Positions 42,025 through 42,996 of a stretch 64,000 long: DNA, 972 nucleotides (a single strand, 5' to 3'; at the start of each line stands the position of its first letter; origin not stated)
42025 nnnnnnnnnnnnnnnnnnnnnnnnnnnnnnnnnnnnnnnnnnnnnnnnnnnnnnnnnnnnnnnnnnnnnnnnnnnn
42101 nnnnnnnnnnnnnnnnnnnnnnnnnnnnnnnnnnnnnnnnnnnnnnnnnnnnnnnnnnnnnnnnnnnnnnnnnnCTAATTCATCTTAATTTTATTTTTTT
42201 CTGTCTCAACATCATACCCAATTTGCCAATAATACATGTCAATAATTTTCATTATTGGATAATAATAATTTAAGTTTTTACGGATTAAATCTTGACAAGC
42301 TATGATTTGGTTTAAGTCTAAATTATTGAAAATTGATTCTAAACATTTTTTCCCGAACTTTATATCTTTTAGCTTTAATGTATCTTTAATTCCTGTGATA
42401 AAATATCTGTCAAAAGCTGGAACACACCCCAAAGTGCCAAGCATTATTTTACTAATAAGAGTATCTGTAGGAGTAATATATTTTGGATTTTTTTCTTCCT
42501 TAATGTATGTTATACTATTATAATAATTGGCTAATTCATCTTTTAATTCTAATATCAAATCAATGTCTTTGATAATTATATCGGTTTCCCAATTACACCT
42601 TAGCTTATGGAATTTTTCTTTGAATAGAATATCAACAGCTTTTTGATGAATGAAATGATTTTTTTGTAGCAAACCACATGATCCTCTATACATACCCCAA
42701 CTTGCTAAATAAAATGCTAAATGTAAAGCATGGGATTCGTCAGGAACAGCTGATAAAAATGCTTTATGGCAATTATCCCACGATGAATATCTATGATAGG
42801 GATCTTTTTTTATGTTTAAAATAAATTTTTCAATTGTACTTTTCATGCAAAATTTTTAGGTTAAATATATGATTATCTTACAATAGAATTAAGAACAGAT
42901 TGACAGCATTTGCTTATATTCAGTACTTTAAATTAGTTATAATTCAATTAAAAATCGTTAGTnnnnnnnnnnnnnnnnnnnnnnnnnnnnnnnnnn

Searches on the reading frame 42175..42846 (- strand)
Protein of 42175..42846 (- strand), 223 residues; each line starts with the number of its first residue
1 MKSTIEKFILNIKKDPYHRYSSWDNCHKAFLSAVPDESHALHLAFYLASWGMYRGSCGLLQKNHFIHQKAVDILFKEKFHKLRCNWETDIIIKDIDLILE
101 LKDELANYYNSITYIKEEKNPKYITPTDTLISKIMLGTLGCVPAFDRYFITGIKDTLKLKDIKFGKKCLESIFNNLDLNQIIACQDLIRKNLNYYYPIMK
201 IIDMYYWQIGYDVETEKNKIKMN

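Call 5: search_protein_families(library=padloc, proteins=[window:42175-42846:-])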
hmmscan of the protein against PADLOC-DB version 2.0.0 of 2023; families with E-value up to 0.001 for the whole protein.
window:42175-42846:- (223 aa): 0 families

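Call 6: search_protein_families(library=pfam, proteins=[window:42175-42846:-])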
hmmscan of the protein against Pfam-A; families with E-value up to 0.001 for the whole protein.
window:42175-42846:- (223 aa): 0 families

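Call 7: search_protein_families(library=ncbifam, proteins=[window:42175-42846:-])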
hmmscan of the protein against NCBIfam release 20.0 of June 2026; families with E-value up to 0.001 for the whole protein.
window:42175-42846:- (223 aa): 0 families

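Call 46: search_protein_families(library=phrogs, proteins=[window:42175-42846:-], max_evalue=0.01)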
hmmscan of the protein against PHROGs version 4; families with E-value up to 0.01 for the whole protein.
window:42175-42846:- (223 aa): 0 families

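Call 68: search_dna_similar(query=window:42175-42846:-, collection=plasmids, mode=protein, max_rows=8, max_evalue=0.001)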
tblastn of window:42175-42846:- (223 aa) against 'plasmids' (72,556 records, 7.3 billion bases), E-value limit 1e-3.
No match.

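Call 70: find_homologous_proteins(query=window:42175-42846:-, max_evalue=0.001)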
Query window:42175-42846:- (223 aa): 5643 proteins with E <= 0.001 among 5876 candidates; the best 120 are listed.
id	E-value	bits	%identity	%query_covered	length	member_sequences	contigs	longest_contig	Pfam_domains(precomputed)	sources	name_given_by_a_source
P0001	6.6e-149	512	100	100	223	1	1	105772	-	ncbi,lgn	-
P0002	4.3e-74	267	56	98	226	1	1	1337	-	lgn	-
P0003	1.1e-72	262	56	95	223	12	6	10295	-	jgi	jgi:hypothetical protein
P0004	8.6e-72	260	55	95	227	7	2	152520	-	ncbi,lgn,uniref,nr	ncbi:hypothetical protein [Marinilabilia salmonicolor]|uniref:hypothetical protein n=1 Tax=Marinilab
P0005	1.3e-71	259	55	98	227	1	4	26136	-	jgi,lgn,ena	-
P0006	1.3e-71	259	56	95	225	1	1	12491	-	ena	-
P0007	1.4e-71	259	55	94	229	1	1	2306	-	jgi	-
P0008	1.8e-71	258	55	99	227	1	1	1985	-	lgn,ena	-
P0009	2.2e-71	258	55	98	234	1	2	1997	-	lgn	-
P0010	5.1e-71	257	54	98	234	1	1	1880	-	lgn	-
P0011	5.2e-71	257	55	95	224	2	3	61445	-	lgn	-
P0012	7.9e-71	256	53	94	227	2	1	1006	-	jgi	jgi:hypothetical protein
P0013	8.1e-71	256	55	96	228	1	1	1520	-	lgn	-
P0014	8.3e-71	256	53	98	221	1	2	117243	-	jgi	jgi:hypothetical protein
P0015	9.2e-71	256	54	97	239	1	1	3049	-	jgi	-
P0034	2.7e-69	251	51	97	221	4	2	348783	-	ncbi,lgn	-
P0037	3.4e-69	251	54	98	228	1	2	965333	-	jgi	jgi:hypothetical protein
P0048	8.9e-69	250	54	96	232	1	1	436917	-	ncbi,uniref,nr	ncbi:hypothetical protein [Aquiflexum lacus]|uniref:hypothetical protein n=1 Tax=Aquiflexum lacus Ta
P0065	3.8e-68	248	50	96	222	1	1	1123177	-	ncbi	ncbi:MAG: hypothetical protein QM781_17865 [Chitinophagaceae bacterium]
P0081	1.5e-67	246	54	95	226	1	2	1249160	-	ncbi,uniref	ncbi:MAG: hypothetical protein ABJH98_05130 [Reichenbachiella sp.]|uniref:hypothetical protein n=1 T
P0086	2.9e-67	245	53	93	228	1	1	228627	-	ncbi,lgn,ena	-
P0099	5.7e-67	244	52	98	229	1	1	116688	-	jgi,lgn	jgi:hypothetical protein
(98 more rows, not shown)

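Call 72: find_encoding_contigs(protein=P0001, flank=10000, max_places=4)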
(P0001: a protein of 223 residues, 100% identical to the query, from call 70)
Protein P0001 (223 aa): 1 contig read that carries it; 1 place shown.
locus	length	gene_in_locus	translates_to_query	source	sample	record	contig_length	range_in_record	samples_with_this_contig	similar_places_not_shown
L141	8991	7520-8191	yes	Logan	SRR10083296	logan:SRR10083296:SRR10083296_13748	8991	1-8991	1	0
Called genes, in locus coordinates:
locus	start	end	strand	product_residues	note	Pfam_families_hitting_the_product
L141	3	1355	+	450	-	?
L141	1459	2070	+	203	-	PF19570:DUF6088, PF13338:AbiEi_4 (weak)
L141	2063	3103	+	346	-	PF08843:AbiEii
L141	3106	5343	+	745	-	PF08665:PglZ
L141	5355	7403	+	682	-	PF20442:BrxL_N, PF13337:BrxL_ATPase, PF05362:Lon_C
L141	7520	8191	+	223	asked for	-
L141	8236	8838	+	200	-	-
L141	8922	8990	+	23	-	?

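Call 74: find_encoding_contigs(protein=P0004, flank=6000, max_places=2)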
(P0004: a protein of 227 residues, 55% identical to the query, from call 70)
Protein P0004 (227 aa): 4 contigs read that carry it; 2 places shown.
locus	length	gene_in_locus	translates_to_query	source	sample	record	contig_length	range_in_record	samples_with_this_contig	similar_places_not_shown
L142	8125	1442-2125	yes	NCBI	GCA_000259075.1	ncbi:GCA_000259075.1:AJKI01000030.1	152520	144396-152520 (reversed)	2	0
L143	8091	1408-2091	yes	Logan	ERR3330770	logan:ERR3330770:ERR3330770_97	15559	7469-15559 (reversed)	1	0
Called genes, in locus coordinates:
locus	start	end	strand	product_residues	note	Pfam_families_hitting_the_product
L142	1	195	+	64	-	?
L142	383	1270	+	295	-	PF14338:Mrr_N, PF04471:Mrr_cat, PF22722:NA-iREase1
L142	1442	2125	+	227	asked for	-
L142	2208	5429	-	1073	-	PF04313:HSDR_N, PF04851:ResIII, PF18766:SWI2_SNF2, PF22679:T1R_D3-like, PF11867:T1RH-like_C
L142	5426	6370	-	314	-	PF08843:AbiEii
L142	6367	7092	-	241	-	PF19570:DUF6088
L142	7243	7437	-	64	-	-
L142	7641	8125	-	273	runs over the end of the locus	-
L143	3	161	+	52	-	?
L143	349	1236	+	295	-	PF14338:Mrr_N, PF04471:Mrr_cat, PF22722:NA-iREase1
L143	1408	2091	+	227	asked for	-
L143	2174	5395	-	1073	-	PF04313:HSDR_N, PF04851:ResIII, PF18766:SWI2_SNF2, PF22679:T1R_D3-like, PF11867:T1RH-like_C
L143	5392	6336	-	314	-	PF08843:AbiEii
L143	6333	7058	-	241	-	PF19570:DUF6088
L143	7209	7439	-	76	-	-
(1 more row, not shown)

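Call 75: find_encoding_contigs(protein=P0048, flank=6000, max_places=2)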
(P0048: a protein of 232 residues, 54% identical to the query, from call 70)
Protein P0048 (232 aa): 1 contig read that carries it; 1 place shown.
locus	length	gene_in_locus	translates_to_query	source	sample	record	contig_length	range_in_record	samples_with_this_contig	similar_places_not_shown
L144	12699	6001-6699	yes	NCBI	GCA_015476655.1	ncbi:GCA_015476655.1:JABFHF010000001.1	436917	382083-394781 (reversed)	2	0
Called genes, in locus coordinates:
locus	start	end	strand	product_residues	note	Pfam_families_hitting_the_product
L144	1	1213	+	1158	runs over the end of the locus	PF20473:MmeI_Mtase (faint), PF07669:Eco57I, PF02384:N6_Mtase (weak), PF12950:TaqI_C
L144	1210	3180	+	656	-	PF02463:SMC_N, PF13304:AAA_21 (faint)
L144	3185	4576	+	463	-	PF13271:DUF4062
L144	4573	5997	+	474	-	-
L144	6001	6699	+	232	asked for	-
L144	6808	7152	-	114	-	-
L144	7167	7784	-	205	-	-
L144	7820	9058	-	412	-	PF12895:ANAPC3 (faint), PF25062:ARM_TT21_N (faint), PF13424:TPR_12 (weak), PF13432:TPR_16 (weak), PF14559:TPR_19, PF13414:TPR_11 (weak), PF13428:TPR_14 (weak), PF14559:TPR_19 (weak), +6 more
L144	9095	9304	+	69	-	-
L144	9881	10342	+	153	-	-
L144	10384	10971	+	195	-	-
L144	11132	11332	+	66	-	-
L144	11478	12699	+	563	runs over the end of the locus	-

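Call 76: find_encoding_contigs(protein=P0034, flank=6000, max_places=2)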
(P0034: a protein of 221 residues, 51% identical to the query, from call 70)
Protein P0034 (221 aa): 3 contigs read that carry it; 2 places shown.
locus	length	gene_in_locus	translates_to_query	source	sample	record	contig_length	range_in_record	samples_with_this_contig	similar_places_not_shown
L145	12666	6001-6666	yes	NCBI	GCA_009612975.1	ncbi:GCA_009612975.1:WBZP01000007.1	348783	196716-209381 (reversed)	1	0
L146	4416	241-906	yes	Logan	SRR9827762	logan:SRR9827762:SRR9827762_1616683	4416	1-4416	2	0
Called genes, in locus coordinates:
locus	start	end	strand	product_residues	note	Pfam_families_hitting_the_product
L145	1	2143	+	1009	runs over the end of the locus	PF01555:N6_N4_Mtase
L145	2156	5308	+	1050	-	PF04851:ResIII, PF18766:SWI2_SNF2 (weak)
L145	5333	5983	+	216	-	-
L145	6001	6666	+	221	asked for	-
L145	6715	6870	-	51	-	-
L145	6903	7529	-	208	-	-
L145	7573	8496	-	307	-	PF08843:AbiEii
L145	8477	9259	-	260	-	PF17194:AbiEi_3_N, PF11459:AbiEi_3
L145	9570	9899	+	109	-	PF12840:HTH_20, PF01022:HTH_5, PF13412:HTH_24 (weak)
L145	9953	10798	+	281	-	PF01135:PCMT, PF13489:Methyltransf_23, PF01209:Ubie_methyltran, PF06325:PrmA, PF08241:Methyltransf_11, PF08242:Methyltransf_12, PF13649:Methyltransf_25, PF13847:Methyltransf_31, +4 more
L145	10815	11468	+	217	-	PF00230:MIP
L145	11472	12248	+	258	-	PF00149:Metallophos, PF12850:Metallophos_2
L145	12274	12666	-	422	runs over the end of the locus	PF17293:Arm-DNA-bind_5, PF13102:Phage_int_SAM_5, PF00589:Phage_integrase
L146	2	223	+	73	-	?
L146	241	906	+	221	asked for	-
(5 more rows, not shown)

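Call 80: find_encoding_contigs(protein=P0065, flank=7000, max_places=1)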
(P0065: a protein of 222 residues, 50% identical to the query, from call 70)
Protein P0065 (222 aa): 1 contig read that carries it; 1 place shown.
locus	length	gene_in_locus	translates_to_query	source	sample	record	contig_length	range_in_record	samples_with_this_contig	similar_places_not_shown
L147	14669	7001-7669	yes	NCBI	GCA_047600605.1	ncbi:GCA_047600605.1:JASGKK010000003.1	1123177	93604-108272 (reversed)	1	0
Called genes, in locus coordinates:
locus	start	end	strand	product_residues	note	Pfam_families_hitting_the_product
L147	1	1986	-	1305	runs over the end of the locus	-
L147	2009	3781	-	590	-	-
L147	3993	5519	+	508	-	PF00578:AhpC-TSA, PF08534:Redoxin, PF00085:Thioredoxin (weak), PF13905:Thioredoxin_8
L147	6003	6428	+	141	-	-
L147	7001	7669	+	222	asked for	-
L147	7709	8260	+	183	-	-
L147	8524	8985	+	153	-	-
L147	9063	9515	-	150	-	PF12833:HTH_18 (weak)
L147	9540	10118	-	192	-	PF12833:HTH_18, PF00165:HTH_AraC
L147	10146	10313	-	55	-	-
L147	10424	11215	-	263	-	PF00165:HTH_AraC (faint), PF12833:HTH_18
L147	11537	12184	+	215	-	-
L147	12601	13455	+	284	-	PF13620:CarboxypepD_reg (weak)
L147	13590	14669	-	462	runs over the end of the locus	PF00578:AhpC-TSA, PF08534:Redoxin, PF13905:Thioredoxin_8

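Call 81: find_encoding_contigs(protein=P0081, flank=7000, max_places=1)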
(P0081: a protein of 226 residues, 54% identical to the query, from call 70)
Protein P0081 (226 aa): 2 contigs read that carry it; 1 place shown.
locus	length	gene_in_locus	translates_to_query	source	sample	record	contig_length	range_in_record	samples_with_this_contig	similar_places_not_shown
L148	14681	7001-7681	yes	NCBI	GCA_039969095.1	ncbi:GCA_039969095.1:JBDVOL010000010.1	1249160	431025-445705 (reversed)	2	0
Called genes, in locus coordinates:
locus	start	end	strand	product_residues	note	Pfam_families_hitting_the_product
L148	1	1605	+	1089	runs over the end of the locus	PF13091:PLDc_2 (weak), PF00176:SNF2-rel_dom (faint), PF04851:ResIII, PF00271:Helicase_C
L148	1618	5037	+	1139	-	PF02384:N6_Mtase (faint), PF07669:Eco57I, PF12950:TaqI_C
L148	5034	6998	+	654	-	PF02463:SMC_N (weak), PF13476:AAA_23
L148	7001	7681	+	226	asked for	-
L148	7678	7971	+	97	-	-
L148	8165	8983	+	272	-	PF20113:DUF6503 (weak)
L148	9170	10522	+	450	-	PF01979:Amidohydro_1, PF07969:Amidohydro_3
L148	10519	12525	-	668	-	PF00515:TPR_1 (faint), PF07719:TPR_2 (faint), PF13181:TPR_8 (faint), PF14938:SNAP (weak), PF13424:TPR_12, PF17874:TPR_MalT (weak), PF13424:TPR_12 (weak), PF02518:HATPase_c, +2 more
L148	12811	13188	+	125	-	PF09966:DUF2200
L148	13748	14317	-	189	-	-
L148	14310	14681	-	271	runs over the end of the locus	PF13580:SIS_2 (weak), PF22198:GKRP_SIS_2 (faint), PF22645:GKRP_SIS_N, PF01380:SIS (weak), PF20741:GKRP-like_C (weak)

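Call 82: find_encoding_contigs(protein=P0037, flank=7000, max_places=1)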
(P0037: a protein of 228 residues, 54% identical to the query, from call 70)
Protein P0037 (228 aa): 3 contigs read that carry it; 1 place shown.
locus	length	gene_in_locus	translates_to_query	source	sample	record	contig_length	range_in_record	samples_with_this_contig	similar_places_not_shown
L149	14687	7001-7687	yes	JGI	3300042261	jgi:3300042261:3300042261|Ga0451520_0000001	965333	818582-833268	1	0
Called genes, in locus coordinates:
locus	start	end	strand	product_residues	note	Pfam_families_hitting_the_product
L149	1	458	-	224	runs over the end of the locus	-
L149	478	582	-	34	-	-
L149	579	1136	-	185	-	-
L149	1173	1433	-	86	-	-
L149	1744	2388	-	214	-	-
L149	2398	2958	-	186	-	-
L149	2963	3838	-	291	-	PF00656:Peptidase_C14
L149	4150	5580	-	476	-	-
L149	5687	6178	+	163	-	-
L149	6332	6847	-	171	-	-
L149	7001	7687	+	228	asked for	-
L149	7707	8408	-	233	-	-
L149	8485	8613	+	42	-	-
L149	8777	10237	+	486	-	PF02195:ParB_N (faint), PF01555:N6_N4_Mtase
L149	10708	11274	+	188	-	PF00589:Phage_integrase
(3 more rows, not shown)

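Call 89: search_solved_structures(query=A4, max_evalue=1)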
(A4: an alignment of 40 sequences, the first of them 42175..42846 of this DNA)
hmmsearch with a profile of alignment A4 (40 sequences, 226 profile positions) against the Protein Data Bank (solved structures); distinct sequences matched with E-value up to 1: 1.
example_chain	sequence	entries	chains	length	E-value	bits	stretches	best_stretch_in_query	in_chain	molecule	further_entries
4g1g_A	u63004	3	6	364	0.81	12.5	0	98-153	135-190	Matrix protein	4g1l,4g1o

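Call 90: predict_structure(alignment_id=A4)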
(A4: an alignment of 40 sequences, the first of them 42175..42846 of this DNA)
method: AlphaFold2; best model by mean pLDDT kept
length: 223 residues; sequences in the alignment: 40
mean_pLDDT: 91.2   pTM: 0.89
mean pLDDT of the five models: 91.2, 90.5, 90.2, 89.9, 88.5
residues with pLDDT >= 90: 167; 70-90: 43; 50-70: 10; < 50: 3
segments of 3 or more residues with pLDDT < 50: 55-57
pLDDT, mean of each block of 10 residues (from residue 1): 96 81 94 91 90 58 80 97 97 98 97 78 89 98 97 92 95 96 98 96 98 94 85
secondary structure, 60 per line:
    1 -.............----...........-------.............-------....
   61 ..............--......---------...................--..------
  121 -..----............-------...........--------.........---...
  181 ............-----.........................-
elements in order: H2-14 H19-29 H37-49 H57-74 H77-82 H92-110 H128-139 H147-157 H166-174 H178-192 H198-222

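Call 92: fold_search(model_id=the predicted structure, library=pdb)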
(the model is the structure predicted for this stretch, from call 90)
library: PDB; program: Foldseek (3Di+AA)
matches with E <= 10: 59; with E <= 0.001: 0
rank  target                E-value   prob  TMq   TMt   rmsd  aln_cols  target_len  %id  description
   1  7bb6_A                1.8e+00  0.04  0.16  0.14  18.7       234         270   12  AVP-V2R-Galphas-beta1-gamma2-Nb35 (L state) (released 2021-06-02)
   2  6wty_J                2.9e+00  0.02  0.14  0.11  24.9       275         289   12  Plasmodium vivax reticulocyte binding protein 2b (PvRBP2b) bound to human monoclonal antibody 253245 (released 2021-01-27)
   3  6rlw_BBB              4.2e+00  0.09  0.27  0.22   9.0       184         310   10  Structure of the human 8-oxoguanine DNA Glycosylase hOGG1 in complex with inhibitor TH5487 (released 2020-07-22)
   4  4fhr_B                4.2e+00  0.02  0.15  0.15  15.9       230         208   13  Crystal structure of the complex between the flagellar motor proteins FliG and FliM. (released 2012-08-22)
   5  6tt3_B                4.4e+00  0.02  0.15  0.08  18.1       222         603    8  Crystal structure of 'Res_S2 mutant human Angiotensin-1 converting enzyme N-domain in complex with SG6. (released 2020-04-01)
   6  3pb2_B                4.9e+00  0.07  0.14  0.11  15.3       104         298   10  Characterisation of the first monomeric dihydrodipicolinate synthase variant reveals evolutionary insights (released 2011-11-23)
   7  4r2u_D                4.9e+00  0.03  0.16  0.15  17.7       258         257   10  Crystal Structure of PPARgamma in complex with SR1664 (released 2015-07-01)
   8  2v0o_B                4.9e+00  0.02  0.14  0.12  35.6       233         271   18  FCHO2 F-BAR domain (released 2007-06-26)
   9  9qar_B                5.1e+00  0.02  0.14  0.08  18.3       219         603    7  Human angiotensin-1 converting enzyme N-domain in complex with ramiprilat (released 2025-09-03)
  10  6rql_A                5.1e+00  0.02  0.16  0.04  19.7       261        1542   12  RNA Polymerase I Closed Conformation 2 (CC2) (released 2019-12-11)
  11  8ebs_D                5.4e+00  0.02  0.14  0.09  17.1       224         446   15  Initial DNA-lesion (Cy5) binding by XPC and TFIIH (released 2023-04-19)
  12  8oyx_B                5.7e+00  0.02  0.17  0.17  14.3       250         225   11  De novo designed soluble GPCR-like fold GLF_18 (released 2023-10-18)
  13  8a5g                  5.9e+00  0.06  0.26  0.25  12.6       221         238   10  Crystal structure of Deinococcus radiodurans Endonuclease III-3 double mutant (released 2022-08-03)
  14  5sdc_B                5.9e+00  0.02  0.17  0.08  22.3       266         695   12  PanDDA analysis group deposition -- Crystal Structure of Porphyromonas gingivalis in complex with Z2856434912 (released 2022-02-09)
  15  8toq_A                5.9e+00  0.01  0.12  0.07  18.7       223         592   11  ACE2-peptide 1 complex (released 2024-02-07)
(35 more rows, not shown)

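Call 94: fold_search(model_id=the predicted structure, library=viral)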
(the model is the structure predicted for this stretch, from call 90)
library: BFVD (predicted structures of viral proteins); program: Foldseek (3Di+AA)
matches with E <= 10: 40; with E <= 0.001: 0
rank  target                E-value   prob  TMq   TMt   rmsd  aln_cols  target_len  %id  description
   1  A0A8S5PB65            1.2e+00  0.06  0.18  0.19  18.1       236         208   13  MAE-28990/MAE-18760-like HEPN domain-containing protein [Phage sp. ctPtC7]
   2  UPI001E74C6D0         2.1e+00  0.09  0.27  0.28  11.2       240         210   12  (no name look-up for this kind of identifier)
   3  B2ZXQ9                2.3e+00  0.07  0.18  0.16  17.8       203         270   11  Metal dependent phosphohydrolases like protein [Ralstonia phage phiRSL1]
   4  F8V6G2                2.3e+00  0.05  0.17  0.18  15.8       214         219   14  Uncharacterized protein R618b [Acanthamoeba polyphaga mimivirus]
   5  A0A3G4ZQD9            2.4e+00  0.06  0.16  0.14  20.6       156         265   11  NifS-like protein [Barrevirus sp.]
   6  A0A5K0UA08            2.8e+00  0.04  0.14  0.08  18.5       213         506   10  Uncharacterized protein [Yasminevirus sp. GU-2018]
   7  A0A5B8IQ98            2.9e+00  0.04  0.17  0.05  16.1       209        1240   15  Uncharacterized protein [Mimiviridae sp. ChoanoV1]
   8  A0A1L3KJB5            2.9e+00  0.02  0.14  0.11  21.3       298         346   10  (no name in the UniProt tables at hand)
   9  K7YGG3                3.1e+00  0.02  0.13  0.14  22.0       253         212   14  Putative Sel1-like repeat-containing protein [Megavirus courdo11]
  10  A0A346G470            3.2e+00  0.05  0.19  0.13  14.1       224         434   12  (no name in the UniProt tables at hand)
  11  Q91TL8                4.1e+00  0.01  0.13  0.08  21.4       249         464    9  T78 [Tupaiid herpesvirus 1 (strain 1)]
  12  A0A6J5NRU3            4.3e+00  0.04  0.16  0.16  14.7       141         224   10  Uncharacterized protein [uncultured Caudovirales phage]
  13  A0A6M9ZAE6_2          4.5e+00  0.05  0.23  0.07  15.2       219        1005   12  Genome polyprotein [Picornavirales sp.]
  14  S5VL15                4.5e+00  0.02  0.15  0.12  19.6       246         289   13  (no name in the UniProt tables at hand)
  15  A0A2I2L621            4.7e+00  0.09  0.18  0.22   9.8        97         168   13  ribonuclease H (Fragment) [Orpheovirus IHUMI-LCC2]
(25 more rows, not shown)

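Call 95: find_encoding_contigs(protein=P0086, flank=7000, max_places=1)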
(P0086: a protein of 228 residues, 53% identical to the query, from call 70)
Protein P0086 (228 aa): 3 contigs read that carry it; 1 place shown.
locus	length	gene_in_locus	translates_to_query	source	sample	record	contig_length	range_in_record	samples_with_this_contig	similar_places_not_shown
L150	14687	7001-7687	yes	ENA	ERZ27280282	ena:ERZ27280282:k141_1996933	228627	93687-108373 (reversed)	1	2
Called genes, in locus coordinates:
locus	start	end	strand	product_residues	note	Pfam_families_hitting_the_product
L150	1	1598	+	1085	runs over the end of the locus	PF13091:PLDc_2, PF00176:SNF2-rel_dom (faint), PF00270:DEAD (faint), PF04851:ResIII, PF00271:Helicase_C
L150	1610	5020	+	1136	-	PF02384:N6_Mtase (faint), PF07669:Eco57I, PF12950:TaqI_C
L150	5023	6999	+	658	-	-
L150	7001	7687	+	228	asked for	-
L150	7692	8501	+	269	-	-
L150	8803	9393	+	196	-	-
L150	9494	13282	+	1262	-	PF28527:DUF8425, PF01878:EVE, PF28530:DUF8426, PF07728:AAA_5, PF28529:McrB_lid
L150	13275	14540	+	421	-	PF10117:McrBC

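Call 96: find_encoding_contigs(protein=P0099, flank=7000, max_places=1)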
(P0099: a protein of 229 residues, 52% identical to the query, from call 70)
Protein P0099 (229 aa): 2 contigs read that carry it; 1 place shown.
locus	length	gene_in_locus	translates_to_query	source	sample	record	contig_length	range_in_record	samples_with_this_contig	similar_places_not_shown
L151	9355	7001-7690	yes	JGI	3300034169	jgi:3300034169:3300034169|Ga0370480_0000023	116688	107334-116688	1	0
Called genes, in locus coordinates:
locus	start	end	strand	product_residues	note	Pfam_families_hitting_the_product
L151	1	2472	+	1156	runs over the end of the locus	PF20473:MmeI_Mtase (faint), PF07669:Eco57I, PF02384:N6_Mtase (weak), PF12950:TaqI_C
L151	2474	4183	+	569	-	PF02463:SMC_N, PF13175:AAA_15 (faint), PF13476:AAA_23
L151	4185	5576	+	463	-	PF13271:DUF4062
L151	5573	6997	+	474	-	-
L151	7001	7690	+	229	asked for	-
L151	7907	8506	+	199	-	PF00239:Resolvase, PF02796:HTH_7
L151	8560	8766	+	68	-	-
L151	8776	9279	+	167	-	-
